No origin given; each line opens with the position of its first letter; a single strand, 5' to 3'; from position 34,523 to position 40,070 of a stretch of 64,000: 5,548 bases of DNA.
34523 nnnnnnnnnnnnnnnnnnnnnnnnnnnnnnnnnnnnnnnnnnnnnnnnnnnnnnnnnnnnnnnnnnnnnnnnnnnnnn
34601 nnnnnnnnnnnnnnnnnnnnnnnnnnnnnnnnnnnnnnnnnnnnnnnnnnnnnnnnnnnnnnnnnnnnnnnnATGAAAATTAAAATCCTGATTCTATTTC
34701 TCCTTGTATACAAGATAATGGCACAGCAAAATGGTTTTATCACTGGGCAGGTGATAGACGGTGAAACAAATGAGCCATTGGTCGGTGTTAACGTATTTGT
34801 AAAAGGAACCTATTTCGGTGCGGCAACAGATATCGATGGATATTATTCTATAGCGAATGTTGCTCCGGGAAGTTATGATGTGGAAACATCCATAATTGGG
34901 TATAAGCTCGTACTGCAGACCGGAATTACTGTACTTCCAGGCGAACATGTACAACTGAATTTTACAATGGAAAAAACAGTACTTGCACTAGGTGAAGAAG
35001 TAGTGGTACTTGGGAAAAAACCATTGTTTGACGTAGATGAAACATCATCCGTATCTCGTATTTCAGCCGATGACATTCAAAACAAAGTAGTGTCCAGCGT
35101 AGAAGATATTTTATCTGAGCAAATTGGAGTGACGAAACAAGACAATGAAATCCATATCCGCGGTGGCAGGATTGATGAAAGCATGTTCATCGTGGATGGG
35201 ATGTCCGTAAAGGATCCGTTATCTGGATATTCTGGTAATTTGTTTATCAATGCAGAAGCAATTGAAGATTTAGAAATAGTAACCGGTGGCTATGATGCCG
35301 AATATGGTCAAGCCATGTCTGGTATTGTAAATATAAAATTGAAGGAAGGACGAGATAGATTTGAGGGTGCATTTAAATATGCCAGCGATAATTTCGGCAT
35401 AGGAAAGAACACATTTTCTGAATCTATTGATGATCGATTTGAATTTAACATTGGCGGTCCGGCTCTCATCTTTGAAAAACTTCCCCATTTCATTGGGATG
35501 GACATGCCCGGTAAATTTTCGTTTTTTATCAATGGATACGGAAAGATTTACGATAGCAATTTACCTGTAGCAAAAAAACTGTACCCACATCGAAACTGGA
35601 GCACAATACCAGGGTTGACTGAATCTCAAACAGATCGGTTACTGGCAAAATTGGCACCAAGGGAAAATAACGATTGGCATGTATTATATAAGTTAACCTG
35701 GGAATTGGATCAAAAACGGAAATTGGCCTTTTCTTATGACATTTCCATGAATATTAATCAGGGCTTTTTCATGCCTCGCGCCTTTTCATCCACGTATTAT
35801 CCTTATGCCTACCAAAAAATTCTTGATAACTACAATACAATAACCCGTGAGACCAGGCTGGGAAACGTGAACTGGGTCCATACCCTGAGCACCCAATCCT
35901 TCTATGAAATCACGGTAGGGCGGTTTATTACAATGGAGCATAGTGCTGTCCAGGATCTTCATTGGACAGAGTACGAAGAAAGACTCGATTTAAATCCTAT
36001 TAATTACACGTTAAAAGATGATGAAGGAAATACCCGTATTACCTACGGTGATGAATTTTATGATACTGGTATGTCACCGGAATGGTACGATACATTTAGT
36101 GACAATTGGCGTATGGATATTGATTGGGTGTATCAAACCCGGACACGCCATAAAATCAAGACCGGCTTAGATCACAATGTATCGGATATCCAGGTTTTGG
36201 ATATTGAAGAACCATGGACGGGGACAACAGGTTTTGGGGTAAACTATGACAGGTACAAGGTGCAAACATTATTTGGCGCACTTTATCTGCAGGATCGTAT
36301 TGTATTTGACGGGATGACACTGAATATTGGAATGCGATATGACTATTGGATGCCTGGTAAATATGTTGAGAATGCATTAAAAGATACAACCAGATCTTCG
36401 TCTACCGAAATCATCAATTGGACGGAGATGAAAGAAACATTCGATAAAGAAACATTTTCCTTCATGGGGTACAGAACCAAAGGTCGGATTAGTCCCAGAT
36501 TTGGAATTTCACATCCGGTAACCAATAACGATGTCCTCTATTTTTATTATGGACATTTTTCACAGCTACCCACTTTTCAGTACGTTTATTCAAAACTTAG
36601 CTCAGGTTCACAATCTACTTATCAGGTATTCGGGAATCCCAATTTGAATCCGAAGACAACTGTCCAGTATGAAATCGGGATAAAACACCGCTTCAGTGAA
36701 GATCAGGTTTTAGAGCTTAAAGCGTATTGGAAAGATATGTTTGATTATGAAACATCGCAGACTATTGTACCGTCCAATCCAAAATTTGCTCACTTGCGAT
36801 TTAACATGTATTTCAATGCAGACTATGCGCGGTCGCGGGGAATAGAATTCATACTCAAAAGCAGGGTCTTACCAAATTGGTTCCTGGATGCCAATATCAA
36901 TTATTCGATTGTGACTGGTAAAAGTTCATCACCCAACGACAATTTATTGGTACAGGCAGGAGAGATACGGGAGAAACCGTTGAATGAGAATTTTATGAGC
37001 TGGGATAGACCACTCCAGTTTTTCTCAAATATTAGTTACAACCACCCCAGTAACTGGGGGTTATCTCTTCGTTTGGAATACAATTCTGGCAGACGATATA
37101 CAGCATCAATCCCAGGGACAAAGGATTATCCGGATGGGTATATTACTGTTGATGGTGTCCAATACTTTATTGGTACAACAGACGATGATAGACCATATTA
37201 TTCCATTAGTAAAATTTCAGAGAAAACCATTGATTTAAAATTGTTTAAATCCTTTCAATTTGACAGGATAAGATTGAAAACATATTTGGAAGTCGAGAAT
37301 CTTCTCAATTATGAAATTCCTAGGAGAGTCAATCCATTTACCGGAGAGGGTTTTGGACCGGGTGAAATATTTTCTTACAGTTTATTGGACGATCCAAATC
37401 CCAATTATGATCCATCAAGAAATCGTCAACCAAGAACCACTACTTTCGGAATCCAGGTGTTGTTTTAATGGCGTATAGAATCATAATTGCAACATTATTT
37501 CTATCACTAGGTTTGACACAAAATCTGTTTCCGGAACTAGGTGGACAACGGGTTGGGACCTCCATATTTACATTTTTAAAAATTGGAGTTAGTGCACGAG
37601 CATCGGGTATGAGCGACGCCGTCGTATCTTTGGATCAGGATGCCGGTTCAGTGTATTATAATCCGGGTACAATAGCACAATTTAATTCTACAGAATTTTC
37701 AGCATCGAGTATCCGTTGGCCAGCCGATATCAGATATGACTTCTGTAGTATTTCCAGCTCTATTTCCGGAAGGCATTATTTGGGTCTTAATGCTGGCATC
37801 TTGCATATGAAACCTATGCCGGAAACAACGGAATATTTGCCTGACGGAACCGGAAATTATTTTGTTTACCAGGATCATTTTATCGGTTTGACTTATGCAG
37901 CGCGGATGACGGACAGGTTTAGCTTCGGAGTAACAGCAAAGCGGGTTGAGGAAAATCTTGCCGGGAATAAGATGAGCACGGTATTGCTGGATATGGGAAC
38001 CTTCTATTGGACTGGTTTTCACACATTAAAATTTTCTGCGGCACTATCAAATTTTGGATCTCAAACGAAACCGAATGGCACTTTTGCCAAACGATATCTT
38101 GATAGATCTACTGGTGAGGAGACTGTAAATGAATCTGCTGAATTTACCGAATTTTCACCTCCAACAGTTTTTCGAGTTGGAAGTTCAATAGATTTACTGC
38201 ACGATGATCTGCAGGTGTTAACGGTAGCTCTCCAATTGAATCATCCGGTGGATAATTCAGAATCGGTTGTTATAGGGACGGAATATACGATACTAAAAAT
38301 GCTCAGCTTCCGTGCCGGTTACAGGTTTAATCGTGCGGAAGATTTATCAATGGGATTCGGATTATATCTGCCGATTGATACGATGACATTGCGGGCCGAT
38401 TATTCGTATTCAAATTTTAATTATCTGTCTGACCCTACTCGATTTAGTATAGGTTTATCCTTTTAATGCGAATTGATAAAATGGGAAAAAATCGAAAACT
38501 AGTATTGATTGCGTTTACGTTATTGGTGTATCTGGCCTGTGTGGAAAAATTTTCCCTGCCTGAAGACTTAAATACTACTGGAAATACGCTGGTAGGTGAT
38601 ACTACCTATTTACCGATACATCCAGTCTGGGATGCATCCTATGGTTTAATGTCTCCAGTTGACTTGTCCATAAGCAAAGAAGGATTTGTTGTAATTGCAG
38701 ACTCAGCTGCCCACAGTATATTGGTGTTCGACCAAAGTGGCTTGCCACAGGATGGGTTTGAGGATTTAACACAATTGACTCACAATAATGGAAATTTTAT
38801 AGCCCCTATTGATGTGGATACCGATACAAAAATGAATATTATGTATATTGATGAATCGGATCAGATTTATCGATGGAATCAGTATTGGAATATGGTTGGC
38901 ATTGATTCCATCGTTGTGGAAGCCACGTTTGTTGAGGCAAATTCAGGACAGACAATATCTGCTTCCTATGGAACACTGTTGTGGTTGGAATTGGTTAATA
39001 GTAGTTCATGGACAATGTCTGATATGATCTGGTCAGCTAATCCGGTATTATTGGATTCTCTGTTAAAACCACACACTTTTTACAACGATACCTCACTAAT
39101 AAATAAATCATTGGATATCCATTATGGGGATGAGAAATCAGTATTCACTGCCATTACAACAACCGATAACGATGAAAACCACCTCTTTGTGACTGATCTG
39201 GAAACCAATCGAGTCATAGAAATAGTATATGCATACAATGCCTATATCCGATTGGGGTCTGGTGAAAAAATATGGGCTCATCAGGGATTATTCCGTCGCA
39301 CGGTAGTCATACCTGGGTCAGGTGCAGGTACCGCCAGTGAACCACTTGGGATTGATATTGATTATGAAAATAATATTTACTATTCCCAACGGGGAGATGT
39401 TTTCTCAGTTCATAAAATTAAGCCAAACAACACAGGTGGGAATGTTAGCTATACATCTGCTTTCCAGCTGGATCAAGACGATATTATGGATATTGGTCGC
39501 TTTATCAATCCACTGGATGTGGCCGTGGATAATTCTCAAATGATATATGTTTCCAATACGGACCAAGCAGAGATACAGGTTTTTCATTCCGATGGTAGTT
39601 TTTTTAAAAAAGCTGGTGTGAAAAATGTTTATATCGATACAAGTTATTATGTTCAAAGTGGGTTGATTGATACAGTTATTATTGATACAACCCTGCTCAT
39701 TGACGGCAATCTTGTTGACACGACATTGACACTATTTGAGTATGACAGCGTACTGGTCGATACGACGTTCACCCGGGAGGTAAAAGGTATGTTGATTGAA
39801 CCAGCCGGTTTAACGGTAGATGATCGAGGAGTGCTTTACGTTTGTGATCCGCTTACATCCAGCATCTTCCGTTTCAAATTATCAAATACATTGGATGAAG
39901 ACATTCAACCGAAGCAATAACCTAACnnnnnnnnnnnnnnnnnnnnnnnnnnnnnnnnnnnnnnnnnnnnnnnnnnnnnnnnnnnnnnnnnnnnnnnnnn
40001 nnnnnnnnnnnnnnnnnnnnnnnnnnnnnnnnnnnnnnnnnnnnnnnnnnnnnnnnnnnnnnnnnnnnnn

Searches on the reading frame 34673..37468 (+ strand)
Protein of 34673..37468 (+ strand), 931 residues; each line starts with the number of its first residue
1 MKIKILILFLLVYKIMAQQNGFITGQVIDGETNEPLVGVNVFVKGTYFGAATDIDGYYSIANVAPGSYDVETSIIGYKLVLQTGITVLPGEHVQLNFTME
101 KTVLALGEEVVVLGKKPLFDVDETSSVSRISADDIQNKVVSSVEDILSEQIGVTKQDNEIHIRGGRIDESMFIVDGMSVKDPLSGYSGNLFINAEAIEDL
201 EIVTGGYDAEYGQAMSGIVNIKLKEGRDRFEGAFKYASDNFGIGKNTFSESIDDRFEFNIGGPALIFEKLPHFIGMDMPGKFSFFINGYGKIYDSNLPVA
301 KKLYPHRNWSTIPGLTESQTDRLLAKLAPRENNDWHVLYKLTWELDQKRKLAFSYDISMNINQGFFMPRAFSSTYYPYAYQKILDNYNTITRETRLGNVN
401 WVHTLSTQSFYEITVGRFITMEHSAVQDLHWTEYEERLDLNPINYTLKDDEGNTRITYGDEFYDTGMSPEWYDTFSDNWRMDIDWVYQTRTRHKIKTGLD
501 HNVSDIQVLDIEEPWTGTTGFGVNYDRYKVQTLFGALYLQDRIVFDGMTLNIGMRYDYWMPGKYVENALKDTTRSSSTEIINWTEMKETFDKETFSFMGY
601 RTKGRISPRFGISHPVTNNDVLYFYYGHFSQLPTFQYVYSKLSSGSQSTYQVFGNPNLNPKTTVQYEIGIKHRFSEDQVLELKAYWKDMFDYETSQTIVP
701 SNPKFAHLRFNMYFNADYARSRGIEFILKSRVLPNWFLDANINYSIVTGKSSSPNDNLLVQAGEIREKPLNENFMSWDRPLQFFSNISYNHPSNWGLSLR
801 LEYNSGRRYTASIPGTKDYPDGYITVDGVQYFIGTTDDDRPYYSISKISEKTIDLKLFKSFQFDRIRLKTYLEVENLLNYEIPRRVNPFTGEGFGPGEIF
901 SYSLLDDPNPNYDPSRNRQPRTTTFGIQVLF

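Call 28: search_protein_families(library=ncbifam, proteins=[window:34673-37468:+], max_evalue=0.001)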
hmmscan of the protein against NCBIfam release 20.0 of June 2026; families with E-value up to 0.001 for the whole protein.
window:34673-37468:+ (931 aa): 14 families
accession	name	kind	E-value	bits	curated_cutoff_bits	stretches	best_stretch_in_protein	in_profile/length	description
TIGR01785.1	TonB-hemin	subfamily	2e-29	102.6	316.85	1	108-756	2-568/677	TonB-dependent heme/hemoglobin receptor family protein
TIGR04056.1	OMP_RagA_SusC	subfamily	4.7e-19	68.2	368.25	1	23-227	3-207/981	SusC/RagA family TonB-linked outer membrane protein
TIGR01783.1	TonB-siderophor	subfamily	2.9e-15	55.9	223.5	2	616-754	418-535/649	TonB-dependent siderophore receptor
NF010010.0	PRK13483.1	equivalog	1.8e-11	42.8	927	2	651-751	448-552/660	ligand-gated channel protein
NF052345.1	S_layer_anammox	exception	4.1e-11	41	1400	1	19-104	1311-1396/1596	Kustd1514 family S-layer glycoprotein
TIGR01779.1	TonB-B12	equivalog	7.1e-11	41.4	599.7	2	125-228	47-158/614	TonB-dependent vitamin B12 receptor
NF007478.2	PRK10064.1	equivalog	1.9e-09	36.4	745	1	122-234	46-168/663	catecholate siderophore receptor CirA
NF010038.0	PRK13513.1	equivalog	1.4e-08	33.7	942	1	122-235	51-176/659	ligand-gated channel protein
NF041535.1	TonB_rec_PqqU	equivalog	1.6e-06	26.7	1200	0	174-228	81-134/676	TonB-dependent receptor PqqU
NF049946.1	TonB_dep_CU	exception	3.3e-06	25.7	700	0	125-229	73-175/683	TonB-dependent receptor, CU motif-type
NF010048.1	PRK13524.1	subfamily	3.6e-06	25.7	493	1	160-263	101-211/744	FepA family TonB-dependent siderophore receptor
TIGR01782.1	TonB-Xanth-Caul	subfamily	6.8e-05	21.3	310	1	317-756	320-753/868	TonB-dependent receptor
NF010051.0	PRK13528.1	subfamily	0.00033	19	583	0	190-239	137-187/727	FepA family TonB-dependent siderophore receptor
NF050067.1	TonBEntbctnRecCfrA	equivalog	0.00055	18.4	1200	0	641-675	460-494/698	TonB-dependent ferric enterobactin receptor CfrA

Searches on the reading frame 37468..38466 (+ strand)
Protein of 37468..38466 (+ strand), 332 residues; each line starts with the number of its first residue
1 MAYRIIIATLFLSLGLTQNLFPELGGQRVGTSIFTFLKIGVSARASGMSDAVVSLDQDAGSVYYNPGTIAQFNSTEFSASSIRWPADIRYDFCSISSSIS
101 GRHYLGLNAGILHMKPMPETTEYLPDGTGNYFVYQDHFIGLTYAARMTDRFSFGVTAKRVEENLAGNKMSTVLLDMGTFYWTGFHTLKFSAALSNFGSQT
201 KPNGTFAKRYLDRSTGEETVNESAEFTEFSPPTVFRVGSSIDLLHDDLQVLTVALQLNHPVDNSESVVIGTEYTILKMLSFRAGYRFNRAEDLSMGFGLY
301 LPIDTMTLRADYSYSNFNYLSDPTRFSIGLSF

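Call 28: search_protein_families(library=ncbifam, proteins=[window:37468-38466:+], max_evalue=0.001)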
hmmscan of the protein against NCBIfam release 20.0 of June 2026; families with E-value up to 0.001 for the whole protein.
window:37468-38466:+ (332 aa): 4 families
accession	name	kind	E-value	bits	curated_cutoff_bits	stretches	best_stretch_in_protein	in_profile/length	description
NF033709.1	PorV_fam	subfamily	1e-50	173.2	90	1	32-332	2-326/326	PorV/PorQ family protein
NF033711.1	T9SS_PorQ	equivalog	1.4e-21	76.9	220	1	22-201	15-192/335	type IX secretion system protein PorQ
NF033710.1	T9SS_OM_PorV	equivalog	1.5e-11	44.1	250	1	26-258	18-246/367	type IX secretion system outer membrane channel protein PorV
NF052325.1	PorVQ2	equivalog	4.6e-11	42.2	325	1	36-182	29-186/354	putative type IX sorting system protein PorV2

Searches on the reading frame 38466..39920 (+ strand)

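Call 28: search_protein_families(library=ncbifam, proteins=[window:38466-39920:+], max_evalue=0.001)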
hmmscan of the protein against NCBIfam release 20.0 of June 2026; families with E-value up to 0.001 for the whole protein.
window:38466-39920:+ (484 aa): 1 family
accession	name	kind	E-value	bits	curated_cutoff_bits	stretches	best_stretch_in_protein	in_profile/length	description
NF035926.1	scyF_NHL_VPEP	equivalog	2.4e-12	46.7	350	1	342-384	242-284/376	scytonemin biosynthesis PEP-CTERM protein ScyF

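Call 57: search_protein_families(library=pfam, proteins=[window:38466-39920:+], max_evalue=0.001)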
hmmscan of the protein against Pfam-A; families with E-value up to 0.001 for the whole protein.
window:38466-39920:+ (484 aa): 1 family
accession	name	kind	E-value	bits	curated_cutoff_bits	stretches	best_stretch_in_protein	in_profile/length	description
PF01436.27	NHL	-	5.3e-14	51.9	20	0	61-88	1-28/28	NHL repeat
